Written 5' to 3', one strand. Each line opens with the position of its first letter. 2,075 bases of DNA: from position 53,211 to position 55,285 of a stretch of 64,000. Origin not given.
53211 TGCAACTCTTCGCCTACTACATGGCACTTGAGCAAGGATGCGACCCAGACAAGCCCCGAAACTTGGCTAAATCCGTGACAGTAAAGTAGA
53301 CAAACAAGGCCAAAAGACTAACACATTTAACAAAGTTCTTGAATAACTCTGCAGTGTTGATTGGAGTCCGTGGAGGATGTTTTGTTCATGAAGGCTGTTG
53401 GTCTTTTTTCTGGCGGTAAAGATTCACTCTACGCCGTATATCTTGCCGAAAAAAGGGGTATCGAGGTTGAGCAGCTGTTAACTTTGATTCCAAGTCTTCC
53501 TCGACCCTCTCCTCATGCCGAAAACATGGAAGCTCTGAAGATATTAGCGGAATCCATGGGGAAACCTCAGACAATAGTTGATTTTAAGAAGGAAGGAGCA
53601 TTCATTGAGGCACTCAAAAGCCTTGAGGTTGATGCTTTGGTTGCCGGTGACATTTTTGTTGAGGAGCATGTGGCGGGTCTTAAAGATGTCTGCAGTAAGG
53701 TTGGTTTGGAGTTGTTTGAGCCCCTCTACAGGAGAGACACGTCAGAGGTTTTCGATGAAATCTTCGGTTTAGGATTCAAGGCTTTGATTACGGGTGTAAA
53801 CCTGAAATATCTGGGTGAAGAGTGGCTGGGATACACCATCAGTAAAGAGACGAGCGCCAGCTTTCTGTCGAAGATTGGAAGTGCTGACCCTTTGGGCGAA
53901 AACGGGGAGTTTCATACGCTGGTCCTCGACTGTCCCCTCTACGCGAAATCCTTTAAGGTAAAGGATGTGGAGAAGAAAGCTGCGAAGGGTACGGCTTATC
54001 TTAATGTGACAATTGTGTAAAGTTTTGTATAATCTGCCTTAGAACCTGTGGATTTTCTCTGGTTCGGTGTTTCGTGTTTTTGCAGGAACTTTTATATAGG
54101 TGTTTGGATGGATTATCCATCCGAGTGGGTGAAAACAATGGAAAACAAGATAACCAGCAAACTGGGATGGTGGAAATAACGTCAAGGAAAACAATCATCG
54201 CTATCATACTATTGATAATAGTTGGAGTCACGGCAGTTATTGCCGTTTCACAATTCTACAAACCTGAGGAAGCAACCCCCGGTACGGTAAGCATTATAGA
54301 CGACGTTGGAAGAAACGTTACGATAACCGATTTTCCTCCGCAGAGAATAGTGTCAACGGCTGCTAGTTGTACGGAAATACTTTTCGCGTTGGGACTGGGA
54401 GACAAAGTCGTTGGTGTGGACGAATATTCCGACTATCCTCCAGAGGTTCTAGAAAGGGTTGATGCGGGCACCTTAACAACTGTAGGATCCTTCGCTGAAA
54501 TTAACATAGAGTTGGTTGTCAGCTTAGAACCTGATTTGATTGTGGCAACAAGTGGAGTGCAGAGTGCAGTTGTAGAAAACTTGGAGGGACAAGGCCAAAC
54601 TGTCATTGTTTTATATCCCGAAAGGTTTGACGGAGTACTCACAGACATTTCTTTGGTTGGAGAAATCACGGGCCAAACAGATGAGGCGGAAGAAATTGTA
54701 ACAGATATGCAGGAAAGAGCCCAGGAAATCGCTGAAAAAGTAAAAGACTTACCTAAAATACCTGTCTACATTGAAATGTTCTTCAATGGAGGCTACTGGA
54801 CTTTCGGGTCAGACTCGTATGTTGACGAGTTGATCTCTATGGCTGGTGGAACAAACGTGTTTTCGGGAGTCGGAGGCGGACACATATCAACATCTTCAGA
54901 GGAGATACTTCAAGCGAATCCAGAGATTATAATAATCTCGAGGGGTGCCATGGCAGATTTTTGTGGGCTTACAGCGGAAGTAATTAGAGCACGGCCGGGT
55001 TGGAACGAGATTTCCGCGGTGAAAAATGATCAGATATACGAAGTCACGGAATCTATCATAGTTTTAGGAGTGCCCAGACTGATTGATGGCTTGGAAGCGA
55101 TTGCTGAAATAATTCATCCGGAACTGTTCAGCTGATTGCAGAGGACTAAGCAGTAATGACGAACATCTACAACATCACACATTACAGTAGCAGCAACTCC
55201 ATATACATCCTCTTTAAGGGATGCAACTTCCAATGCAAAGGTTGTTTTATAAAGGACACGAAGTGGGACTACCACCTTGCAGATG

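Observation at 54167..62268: FhuD/BtuF-type ABC importer wired to four radical SAM enzymes: candidate anaerobic tetrapyrrole or metal-chelate uptake-and-remodelling locus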

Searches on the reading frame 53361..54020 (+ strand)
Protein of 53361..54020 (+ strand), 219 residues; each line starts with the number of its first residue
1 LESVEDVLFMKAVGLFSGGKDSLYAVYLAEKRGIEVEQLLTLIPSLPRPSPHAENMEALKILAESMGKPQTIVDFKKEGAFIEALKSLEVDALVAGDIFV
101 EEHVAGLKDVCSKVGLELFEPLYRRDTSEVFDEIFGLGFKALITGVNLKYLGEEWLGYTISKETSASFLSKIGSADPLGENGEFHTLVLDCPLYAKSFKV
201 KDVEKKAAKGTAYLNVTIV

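Call 67: search_protein_families(library=pfam, proteins=[window:53361-54020:+], max_evalue=0.00001)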
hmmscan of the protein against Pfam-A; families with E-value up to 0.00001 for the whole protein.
window:53361-54020:+ (219 aa): 1 family
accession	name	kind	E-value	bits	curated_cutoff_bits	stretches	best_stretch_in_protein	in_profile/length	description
PF01902.24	Diphthami_syn_2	-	2.7e-40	138.7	23.2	1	10-216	1-214/219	Diphthamide synthase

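Call 68: search_protein_families(library=ncbifam, proteins=[window:53361-54020:+], max_evalue=0.001)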
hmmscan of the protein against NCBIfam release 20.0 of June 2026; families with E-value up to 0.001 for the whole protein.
window:53361-54020:+ (219 aa): 3 families
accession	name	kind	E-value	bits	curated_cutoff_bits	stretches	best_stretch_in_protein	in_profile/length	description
NF052346.1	PAB0415_fam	hypoth_equivalog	9e-56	188.9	250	1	13-206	1-195/205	PAB0415 family putative ATP pyrophosphatase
NF052347.1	TTX_0299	hypoth_equivalog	2.9e-36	124.9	250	1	13-210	1-194/200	TTX_0299 family putative ATP pyrophosphatase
TIGR03679.1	Dph6_archaeal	equivalog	4.1e-34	117.8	197.3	1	14-217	2-216/218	diphthine--ammonia ligase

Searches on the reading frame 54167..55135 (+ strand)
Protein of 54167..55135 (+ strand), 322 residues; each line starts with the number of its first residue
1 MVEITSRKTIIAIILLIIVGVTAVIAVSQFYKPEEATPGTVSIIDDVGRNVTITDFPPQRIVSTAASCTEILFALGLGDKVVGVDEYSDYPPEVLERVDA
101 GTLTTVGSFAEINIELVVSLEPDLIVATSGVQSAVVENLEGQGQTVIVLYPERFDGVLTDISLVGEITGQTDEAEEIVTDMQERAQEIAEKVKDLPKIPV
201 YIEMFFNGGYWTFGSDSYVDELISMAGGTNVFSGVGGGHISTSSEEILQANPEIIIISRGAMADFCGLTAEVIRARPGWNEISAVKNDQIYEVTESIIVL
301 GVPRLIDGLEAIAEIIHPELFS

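Call 4: search_protein_families(library=pfam, proteins=[window:54167-55135:+], max_evalue=0.01)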
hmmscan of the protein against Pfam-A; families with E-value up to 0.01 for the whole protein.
window:54167-55135:+ (322 aa): 1 family
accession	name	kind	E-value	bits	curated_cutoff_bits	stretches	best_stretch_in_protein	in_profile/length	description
PF01497.23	Peripla_BP_2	-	1.3e-41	143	27.5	1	61-295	1-233/235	Periplasmic binding protein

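Call 5: search_protein_families(library=ncbifam, proteins=[window:54167-55135:+], max_evalue=0.01)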
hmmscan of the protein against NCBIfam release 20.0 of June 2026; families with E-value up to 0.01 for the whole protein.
window:54167-55135:+ (322 aa): 12 families
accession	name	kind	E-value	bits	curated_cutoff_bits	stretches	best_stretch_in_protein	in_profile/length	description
TIGR04281.1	peripla_PGF_1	equivalog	2e-41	142.3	325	1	42-321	6-269/330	PGF-CTERM-anchored ABC transporter substrate-binding protein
TIGR03659.1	IsdE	equivalog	4.4e-32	111.5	298.65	1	49-297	29-271/292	heme ABC transporter substrate-binding protein IsdE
NF002894.0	PRK03379.1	equivalog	3.3e-25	88.7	234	1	58-259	23-216/266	vitamin B12 ABC transporter substrate-binding protein BtuF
TIGR03868.1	F420-O_ABCperi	hypoth_equivalog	3.2e-19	69.2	392.4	1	44-291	4-260/287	putative F420-0 ABC transporter substrate-binding protein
NF008501.1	PRK11411.1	subfamily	8.1e-15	54.5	320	1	39-296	22-272/303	Fe(3+) dicitrate ABC transporter substrate-binding protein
NF008200.0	PRK10957.1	equivalog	4.1e-12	45.7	205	1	110-202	114-206/330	Fe2+-enterobactin ABC transporter substrate-binding protein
NF047879.1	catechol_SstD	exception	5.3e-12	45.4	450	1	50-294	64-317/343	ferrated catecholamine ABC transporter substrate-binding lipoprotein SstD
NF010649.0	PRK14048.1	equivalog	1.2e-07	31.2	374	1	9-268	7-279/374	ferrichrome/ferrioxamine B periplasmic transporter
NF052484.1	sider_BP_EitA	equivalog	7.5e-06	25.3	640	1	43-127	22-103/328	siderophore ABC transporter substrate-binding protein EitA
NF007864.0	PRK10576.1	equivalog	0.00012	21.5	252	1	57-132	34-107/297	Fe(3+)-hydroxamate ABC transporter substrate-binding protein FhuD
NF038402.1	TroA_like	subfamily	0.00014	21.5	30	1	60-257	1-185/219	helical backbone metal receptor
NF007861.0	PRK10573.1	equivalog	0.0019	17.4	401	1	146-202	114-170/401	protein transport protein HofC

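Call 102: search_solved_structures(query=window:54167-55135:+, max_evalue=0.00001)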
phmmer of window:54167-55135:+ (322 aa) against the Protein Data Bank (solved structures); distinct sequences matched with E-value up to 0.00001: 53.
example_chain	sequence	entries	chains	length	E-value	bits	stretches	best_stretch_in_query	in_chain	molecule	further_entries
5ysc_A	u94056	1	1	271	9.5e-27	97.5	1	55-313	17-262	Vitamin B12-binding protein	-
4m7o_A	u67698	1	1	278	1e-24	90.8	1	55-316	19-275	Iron-binding protein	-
2r7a_A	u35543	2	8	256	5.4e-23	85.1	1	59-318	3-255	Bacterial heme binding protein | Periplasmic HEME binding protein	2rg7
4hn9_A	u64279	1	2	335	4.6e-18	68.9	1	26-320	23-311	Iron complex transport system substrate-binding protein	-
5m2q_A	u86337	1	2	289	9e-18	68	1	58-260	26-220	Outer membrane protein A,Vitamin B12-binding protein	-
5joq_A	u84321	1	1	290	1e-17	67.8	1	54-314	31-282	Lmo2184 protein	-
5m34_A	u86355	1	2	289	2.2e-17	66.7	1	58-260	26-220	Vitamin B12-binding protein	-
5m3b_A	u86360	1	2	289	3.7e-17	66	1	58-260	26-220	Vitamin B12-binding protein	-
5ovw_A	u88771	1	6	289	4e-17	65.9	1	58-260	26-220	Vitamin B12-binding protein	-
5m29_A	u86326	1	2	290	4e-17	65.8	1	58-260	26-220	Vitamin B12-binding protein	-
1n2z_A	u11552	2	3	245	5e-17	65.6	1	60-260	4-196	Vitamin B12 transport protein btuF | Vitamin B12-binding protein btuF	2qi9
4dbl_E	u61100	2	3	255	5e-17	65.5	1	59-260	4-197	Vitamin B12-binding protein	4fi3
1n4a_A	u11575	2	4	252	6.2e-17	65.2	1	60-260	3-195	Vitamin B12 transport protein btuF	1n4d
4n01_A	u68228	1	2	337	1.6e-16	63.9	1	56-317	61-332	Periplasmic binding protein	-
5gj3_A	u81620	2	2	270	1e-14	58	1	58-289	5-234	Periplasmic binding protein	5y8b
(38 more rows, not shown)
